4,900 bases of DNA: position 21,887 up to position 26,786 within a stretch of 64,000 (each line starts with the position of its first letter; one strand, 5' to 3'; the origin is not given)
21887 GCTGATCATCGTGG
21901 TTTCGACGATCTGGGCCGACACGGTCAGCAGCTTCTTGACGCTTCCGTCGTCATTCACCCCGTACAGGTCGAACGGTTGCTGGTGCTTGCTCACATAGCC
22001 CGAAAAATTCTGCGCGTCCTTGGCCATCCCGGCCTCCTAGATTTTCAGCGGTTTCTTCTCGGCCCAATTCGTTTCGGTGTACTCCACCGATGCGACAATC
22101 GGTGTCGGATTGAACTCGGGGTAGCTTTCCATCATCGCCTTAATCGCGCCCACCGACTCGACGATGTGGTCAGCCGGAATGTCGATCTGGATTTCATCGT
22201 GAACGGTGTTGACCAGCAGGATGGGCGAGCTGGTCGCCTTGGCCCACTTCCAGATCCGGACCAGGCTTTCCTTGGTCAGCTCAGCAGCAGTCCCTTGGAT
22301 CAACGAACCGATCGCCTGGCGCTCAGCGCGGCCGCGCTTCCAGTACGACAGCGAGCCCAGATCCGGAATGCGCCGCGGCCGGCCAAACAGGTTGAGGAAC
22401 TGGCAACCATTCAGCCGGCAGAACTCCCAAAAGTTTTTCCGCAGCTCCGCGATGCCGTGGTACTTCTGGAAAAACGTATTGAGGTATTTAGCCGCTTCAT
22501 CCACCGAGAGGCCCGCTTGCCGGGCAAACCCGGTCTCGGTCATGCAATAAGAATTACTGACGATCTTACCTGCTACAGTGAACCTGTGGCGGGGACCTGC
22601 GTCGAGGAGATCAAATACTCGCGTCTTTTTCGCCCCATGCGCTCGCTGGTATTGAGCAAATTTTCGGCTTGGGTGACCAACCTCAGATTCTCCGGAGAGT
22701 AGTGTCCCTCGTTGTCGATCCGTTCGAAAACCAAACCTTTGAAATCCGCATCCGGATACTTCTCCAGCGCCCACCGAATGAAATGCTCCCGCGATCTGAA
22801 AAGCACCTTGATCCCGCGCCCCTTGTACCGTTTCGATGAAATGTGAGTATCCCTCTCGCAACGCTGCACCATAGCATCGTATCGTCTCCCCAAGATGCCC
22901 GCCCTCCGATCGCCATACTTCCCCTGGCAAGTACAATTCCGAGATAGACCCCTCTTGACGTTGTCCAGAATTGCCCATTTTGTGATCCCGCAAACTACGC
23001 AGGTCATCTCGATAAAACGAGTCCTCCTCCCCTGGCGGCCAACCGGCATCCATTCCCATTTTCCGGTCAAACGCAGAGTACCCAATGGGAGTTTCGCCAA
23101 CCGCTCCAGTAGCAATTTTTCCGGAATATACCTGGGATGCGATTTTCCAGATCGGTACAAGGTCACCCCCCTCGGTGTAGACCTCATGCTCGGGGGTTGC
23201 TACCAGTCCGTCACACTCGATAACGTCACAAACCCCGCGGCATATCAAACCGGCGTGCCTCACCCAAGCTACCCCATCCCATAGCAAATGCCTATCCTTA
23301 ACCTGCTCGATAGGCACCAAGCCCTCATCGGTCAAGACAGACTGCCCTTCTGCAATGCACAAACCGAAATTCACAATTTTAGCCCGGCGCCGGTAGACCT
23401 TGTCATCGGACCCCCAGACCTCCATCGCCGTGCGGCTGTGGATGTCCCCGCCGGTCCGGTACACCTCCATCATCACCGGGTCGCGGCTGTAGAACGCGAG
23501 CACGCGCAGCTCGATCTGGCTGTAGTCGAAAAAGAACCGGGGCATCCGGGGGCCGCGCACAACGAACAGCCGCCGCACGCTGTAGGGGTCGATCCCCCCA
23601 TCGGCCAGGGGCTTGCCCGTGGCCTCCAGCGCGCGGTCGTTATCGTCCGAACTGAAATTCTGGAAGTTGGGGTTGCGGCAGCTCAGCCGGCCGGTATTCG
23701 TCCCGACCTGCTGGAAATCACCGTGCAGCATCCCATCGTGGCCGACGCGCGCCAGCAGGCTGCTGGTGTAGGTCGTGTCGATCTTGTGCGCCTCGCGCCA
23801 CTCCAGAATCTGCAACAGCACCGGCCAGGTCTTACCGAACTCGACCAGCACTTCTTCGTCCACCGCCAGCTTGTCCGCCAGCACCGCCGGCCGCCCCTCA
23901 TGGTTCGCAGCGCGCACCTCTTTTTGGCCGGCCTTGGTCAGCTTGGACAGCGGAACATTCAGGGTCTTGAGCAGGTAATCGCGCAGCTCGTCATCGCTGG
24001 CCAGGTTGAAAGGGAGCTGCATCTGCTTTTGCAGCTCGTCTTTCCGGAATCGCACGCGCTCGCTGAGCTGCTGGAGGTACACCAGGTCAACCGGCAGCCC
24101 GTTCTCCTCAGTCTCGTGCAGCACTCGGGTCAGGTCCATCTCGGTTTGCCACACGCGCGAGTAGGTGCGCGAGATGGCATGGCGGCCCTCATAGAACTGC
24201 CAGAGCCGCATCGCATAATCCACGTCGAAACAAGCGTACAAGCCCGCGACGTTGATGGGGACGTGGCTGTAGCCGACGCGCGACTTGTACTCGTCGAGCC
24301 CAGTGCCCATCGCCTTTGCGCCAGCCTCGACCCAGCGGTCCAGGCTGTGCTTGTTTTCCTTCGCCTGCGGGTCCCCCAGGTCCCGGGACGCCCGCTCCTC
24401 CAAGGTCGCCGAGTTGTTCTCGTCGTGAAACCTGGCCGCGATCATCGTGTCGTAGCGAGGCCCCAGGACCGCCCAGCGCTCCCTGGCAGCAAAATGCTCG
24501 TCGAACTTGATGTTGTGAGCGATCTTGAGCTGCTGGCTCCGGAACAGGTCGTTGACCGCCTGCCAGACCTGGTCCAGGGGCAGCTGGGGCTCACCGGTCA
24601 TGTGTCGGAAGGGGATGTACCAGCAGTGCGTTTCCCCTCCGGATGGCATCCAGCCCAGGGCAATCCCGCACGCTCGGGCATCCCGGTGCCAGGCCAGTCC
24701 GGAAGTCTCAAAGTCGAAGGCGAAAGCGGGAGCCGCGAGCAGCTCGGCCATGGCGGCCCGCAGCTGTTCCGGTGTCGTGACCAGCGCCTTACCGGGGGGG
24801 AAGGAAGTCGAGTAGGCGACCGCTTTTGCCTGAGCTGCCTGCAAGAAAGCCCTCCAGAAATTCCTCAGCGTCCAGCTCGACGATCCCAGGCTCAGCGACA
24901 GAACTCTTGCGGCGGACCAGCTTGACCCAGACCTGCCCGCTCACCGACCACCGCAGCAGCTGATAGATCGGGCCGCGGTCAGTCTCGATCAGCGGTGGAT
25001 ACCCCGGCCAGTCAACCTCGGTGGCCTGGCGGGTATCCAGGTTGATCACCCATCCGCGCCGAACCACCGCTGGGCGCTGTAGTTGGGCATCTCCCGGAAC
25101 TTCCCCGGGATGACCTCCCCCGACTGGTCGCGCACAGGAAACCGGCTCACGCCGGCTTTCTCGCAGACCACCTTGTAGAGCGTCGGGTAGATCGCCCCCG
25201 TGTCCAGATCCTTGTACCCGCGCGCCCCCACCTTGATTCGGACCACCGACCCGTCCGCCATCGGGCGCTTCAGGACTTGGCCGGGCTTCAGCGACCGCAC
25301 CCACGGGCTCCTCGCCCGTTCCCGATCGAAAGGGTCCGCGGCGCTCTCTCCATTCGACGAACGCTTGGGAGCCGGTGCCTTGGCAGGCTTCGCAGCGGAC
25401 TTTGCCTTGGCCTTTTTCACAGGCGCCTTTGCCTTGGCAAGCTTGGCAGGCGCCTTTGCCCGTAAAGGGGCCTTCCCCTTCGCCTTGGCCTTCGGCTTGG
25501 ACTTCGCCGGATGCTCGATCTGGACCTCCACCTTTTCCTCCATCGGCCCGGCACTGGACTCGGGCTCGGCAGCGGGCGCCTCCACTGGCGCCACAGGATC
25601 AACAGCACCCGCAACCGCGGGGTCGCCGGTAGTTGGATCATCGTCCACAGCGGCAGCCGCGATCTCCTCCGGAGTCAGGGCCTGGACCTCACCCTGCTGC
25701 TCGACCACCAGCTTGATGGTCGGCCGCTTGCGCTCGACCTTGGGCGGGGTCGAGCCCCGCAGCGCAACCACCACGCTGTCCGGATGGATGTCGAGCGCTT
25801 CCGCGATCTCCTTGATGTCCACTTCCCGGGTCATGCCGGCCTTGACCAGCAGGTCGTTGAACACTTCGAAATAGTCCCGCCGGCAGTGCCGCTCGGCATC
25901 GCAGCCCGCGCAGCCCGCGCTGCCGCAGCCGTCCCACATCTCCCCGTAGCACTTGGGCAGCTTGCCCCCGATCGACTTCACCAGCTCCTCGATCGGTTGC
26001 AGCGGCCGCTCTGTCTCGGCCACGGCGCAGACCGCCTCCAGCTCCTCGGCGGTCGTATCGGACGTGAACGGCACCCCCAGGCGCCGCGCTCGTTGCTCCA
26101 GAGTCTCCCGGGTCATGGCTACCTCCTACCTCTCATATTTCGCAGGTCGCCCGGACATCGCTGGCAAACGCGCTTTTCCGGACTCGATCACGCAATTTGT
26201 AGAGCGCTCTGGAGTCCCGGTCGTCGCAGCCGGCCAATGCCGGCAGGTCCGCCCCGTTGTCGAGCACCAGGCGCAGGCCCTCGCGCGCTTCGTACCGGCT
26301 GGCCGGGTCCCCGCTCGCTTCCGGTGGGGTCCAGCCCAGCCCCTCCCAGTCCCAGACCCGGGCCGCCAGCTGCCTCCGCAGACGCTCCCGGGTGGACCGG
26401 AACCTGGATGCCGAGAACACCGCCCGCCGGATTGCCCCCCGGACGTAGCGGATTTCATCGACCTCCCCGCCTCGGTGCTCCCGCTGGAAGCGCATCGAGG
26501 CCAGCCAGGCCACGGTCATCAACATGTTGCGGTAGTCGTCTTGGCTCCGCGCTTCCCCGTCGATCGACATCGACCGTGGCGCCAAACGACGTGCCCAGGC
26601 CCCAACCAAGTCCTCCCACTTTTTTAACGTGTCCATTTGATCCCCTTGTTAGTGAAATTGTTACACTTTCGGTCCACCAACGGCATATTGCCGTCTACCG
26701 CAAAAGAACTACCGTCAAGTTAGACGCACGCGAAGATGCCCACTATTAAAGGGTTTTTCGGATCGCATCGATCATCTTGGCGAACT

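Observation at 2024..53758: Family of near-identical promoters with the palindromic operator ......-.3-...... embedded in the spacer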

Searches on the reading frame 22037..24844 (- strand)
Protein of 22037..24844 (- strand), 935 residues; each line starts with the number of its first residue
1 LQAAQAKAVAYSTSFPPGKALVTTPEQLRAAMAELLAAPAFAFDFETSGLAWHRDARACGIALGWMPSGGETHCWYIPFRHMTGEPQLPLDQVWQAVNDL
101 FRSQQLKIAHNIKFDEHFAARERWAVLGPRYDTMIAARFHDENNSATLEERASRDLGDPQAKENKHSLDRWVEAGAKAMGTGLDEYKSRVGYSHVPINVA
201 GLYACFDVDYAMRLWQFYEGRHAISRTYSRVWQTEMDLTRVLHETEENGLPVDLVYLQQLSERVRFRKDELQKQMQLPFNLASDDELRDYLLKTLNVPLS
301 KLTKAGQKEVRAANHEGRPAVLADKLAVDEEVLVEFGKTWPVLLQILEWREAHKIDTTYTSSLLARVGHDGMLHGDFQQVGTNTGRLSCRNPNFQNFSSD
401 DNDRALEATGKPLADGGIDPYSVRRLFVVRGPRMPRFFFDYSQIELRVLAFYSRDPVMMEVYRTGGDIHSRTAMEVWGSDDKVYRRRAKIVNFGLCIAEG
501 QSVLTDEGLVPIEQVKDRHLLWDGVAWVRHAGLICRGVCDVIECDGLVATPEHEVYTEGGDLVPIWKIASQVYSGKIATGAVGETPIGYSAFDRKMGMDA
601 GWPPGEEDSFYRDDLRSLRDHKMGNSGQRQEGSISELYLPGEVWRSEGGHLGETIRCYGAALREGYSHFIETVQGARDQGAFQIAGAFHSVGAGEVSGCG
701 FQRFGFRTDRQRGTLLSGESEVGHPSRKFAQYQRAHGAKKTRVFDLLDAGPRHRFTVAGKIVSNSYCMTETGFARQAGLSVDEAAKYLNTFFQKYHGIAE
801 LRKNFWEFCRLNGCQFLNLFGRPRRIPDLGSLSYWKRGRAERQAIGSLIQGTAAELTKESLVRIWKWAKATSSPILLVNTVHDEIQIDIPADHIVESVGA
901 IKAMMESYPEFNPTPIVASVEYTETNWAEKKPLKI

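Call 9: search_protein_families(library=pfam, proteins=[window:22037-24844:-], max_evalue=0.01)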
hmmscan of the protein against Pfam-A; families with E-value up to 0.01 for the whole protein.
window:22037-24844:- (935 aa): 2 families
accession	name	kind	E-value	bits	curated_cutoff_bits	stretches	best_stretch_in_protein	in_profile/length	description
PF00476.26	DNA_pol_A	-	2.1e-68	231.4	34.3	2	258-504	9-226/381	DNA polymerase family A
PF01612.26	DNA_pol_A_exo1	-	3e-15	56.9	23.6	1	22-216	4-166/173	3'-5' exonuclease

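Call 11: search_dna_similar(query=window:22037-24844:-, collection=phages, mode=protein, max_rows=25)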
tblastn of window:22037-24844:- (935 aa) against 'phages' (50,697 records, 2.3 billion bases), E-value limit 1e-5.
Records with a match: 2692; places in all: 2692; records where one place covers at least 80% of the query: 0.
Best place of each record, by identity: <60% 2692.
By first word of the organism name: Salmonella 453; Mycobacterium 384; Bacillus 244; Staphylococcus 204; Arthrobacter 198; Escherichia 151; Enterococcus 123; Microbacterium 89; Klebsiella 80; Listeria 77; and 85 more.
By host as written in the record: Mycobacterium smegmatis mc2 155 263; - 196; Arthrobacter sp. ATCC 21022 110; Mycobacterium smegmatis mc#155 69; Staphylococcus aureus 65; Salmonella enterica subsp. enterica serovar Enteritidis 64; Salmonella enterica subsp. enterica serovar Enteritidis PT1 59; Listeria monocytogenes 55; and 566 more.
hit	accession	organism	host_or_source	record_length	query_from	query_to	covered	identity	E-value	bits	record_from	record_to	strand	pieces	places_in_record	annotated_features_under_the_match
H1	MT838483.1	Bacteriophage sp.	human fecal samples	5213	59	929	70%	28.3%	3e-23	186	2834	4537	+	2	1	record has no annotation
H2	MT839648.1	Bacteriophage sp.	human fecal samples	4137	71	909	66%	29.4%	8e-31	209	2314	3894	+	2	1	record has no annotation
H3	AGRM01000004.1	Salmonella enterica subsp. houtenae str. ATCC BAA-1581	Homo sapiens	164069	76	927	66%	28.0%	3e-27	193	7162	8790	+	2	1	DNA-directed DNA polymerase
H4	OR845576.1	Escherichia phage ECO95 1-6-1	Escherichia coli O157:H7 ATCC 43895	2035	76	927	66%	27.9%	1e-27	192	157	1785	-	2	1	record has no annotation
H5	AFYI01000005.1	Salmonella enterica subsp. enterica serovar Infantis str. ...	Homo sapiens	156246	76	927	66%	27.9%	4e-27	192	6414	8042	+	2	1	DNA-directed DNA polymerase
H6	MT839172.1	Bacteriophage sp.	human fecal samples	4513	63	889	67%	27.5%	2e-27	189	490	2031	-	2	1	record has no annotation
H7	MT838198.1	Bacteriophage sp.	human fecal samples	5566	106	929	59%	29.6%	2e-29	209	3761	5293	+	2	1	record has no annotation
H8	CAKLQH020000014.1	Acinetobacter phage MD-2021a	not known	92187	74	920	62%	28.3%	2e-27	198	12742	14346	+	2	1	polA: DNA polymerase I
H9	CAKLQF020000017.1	Acinetobacter phage MD-2021a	not known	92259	74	920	62%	28.3%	2e-27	198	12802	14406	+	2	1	polA: DNA polymerase I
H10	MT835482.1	Bacteriophage sp.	human fecal samples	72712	47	931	67%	26.0%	8e-20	160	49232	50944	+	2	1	record has no annotation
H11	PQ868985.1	Gordonia phage RanchParmCat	Gordonia rubripertincta NRRL B-16540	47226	67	930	64%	26.9%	2e-13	143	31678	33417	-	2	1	48: DNA polymerase I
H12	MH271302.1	Gordonia phage Margaret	Gordonia terrae 3612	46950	58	920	64%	26.7%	1e-13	144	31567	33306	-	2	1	49: DNA polymerase I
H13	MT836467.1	Bacteriophage sp.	human fecal samples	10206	203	931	64%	26.5%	2e-22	182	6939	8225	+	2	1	record has no annotation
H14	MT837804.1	Bacteriophage sp.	human fecal samples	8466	47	907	67%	25.2%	3e-22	169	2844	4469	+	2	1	record has no annotation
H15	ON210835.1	Bacillus phage 268TH002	Bacillus subtilis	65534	76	905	64%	26.3%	3e-26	184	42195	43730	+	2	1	61: DNA polymerase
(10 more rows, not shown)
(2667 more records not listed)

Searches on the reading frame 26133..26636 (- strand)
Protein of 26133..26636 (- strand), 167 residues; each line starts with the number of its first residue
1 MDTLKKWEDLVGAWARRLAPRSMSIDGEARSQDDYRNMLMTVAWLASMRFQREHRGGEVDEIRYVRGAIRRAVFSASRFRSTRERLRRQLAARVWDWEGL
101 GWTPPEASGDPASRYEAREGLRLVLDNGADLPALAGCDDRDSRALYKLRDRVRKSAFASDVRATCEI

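Call 9: search_protein_families(library=pfam, proteins=[window:26133-26636:-], max_evalue=0.01)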
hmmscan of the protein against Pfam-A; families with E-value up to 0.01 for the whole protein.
window:26133-26636:- (167 aa): 0 families

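Call 18: search_protein_families(library=phrogs, proteins=[window:26133-26636:-], max_evalue=0.01)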
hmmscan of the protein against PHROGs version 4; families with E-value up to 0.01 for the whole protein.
window:26133-26636:- (167 aa): 0 families

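Call 31: find_homologous_proteins(query=window:26133-26636:-, max_evalue=0.001)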
Query window:26133-26636:- (167 aa): 2 proteins with E <= 0.001 among 269 candidates.
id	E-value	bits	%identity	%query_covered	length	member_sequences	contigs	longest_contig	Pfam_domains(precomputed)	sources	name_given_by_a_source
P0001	5.8e-94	330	91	100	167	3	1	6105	-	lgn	-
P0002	1.6e-56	209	64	97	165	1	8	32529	-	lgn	-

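Call 32: find_encoding_contigs(protein=P0002, flank=10000, max_places=8)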
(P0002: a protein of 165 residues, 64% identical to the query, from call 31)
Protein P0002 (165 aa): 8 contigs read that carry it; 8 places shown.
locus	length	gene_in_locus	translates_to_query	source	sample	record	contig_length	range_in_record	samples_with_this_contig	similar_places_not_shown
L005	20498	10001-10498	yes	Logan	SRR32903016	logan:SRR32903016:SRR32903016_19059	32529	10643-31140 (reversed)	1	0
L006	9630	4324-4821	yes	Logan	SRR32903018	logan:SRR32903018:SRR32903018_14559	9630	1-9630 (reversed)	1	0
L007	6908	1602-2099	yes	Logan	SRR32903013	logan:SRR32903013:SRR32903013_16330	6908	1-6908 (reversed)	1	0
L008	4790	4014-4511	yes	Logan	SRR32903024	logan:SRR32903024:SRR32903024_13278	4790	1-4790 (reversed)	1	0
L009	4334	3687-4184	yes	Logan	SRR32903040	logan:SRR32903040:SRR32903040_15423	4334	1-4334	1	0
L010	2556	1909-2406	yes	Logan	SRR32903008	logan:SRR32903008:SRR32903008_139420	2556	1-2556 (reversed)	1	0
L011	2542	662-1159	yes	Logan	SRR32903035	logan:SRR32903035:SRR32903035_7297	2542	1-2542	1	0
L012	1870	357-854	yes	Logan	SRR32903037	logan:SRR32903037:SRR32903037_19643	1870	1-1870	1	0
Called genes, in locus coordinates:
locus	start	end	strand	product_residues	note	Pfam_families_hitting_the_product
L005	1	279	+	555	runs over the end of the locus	?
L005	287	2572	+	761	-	-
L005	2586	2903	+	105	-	-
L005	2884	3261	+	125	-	-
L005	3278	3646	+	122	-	-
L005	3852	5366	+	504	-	PF00270:DEAD (weak), PF04851:ResIII, PF00271:Helicase_C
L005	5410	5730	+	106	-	-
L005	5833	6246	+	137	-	-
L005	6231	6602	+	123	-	-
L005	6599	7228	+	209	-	-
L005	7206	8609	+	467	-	PF03796:DnaB_C (weak)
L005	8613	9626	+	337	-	-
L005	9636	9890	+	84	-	-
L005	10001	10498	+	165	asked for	-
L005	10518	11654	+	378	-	-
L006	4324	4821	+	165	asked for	-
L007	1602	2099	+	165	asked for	-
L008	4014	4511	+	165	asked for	-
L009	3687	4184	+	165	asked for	-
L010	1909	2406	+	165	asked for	-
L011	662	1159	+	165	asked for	-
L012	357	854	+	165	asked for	-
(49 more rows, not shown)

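Call 33: find_encoding_contigs(protein=P0001, flank=10000, max_places=4)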
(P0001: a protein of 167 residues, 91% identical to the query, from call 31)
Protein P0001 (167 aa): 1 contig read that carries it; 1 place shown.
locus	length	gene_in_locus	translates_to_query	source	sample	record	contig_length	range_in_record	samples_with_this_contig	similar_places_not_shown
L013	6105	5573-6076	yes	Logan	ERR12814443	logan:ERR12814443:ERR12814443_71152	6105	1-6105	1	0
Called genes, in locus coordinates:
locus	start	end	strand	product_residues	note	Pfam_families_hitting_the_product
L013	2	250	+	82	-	?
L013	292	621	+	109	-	-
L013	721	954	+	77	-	-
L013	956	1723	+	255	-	-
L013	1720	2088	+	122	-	-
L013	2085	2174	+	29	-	-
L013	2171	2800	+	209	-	-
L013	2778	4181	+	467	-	PF13481:AAA_25 (weak), PF03796:DnaB_C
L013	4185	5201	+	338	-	-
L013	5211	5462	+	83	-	-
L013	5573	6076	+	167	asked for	-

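Call 71: predict_structure(alignment_id=A5)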
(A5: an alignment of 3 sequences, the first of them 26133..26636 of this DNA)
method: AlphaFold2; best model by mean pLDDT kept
length: 167 residues; sequences in the alignment: 3
mean_pLDDT: 51.3   pTM: 0.41
mean pLDDT of the five models: 51.3, 48.9, 48.0, 47.1, 46.5
residues with pLDDT >= 90: 0; 70-90: 16; 50-70: 58; < 50: 93
segments of 3 or more residues with pLDDT < 50: 22-29, 78-95, 97-138, 140-142, 151-167
pLDDT, mean of each block of 10 residues (from residue 1): 63 63 42 64 67 70 69 52 42 44 44 48 43 39 48 41 25
secondary structure, 60 per line:
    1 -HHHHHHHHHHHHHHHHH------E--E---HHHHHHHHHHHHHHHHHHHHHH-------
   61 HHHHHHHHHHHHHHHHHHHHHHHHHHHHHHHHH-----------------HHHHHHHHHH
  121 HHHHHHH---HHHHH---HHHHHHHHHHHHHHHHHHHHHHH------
elements in order: H2-18 H32-53 H61-93 H111-127 H131-135 H139-161
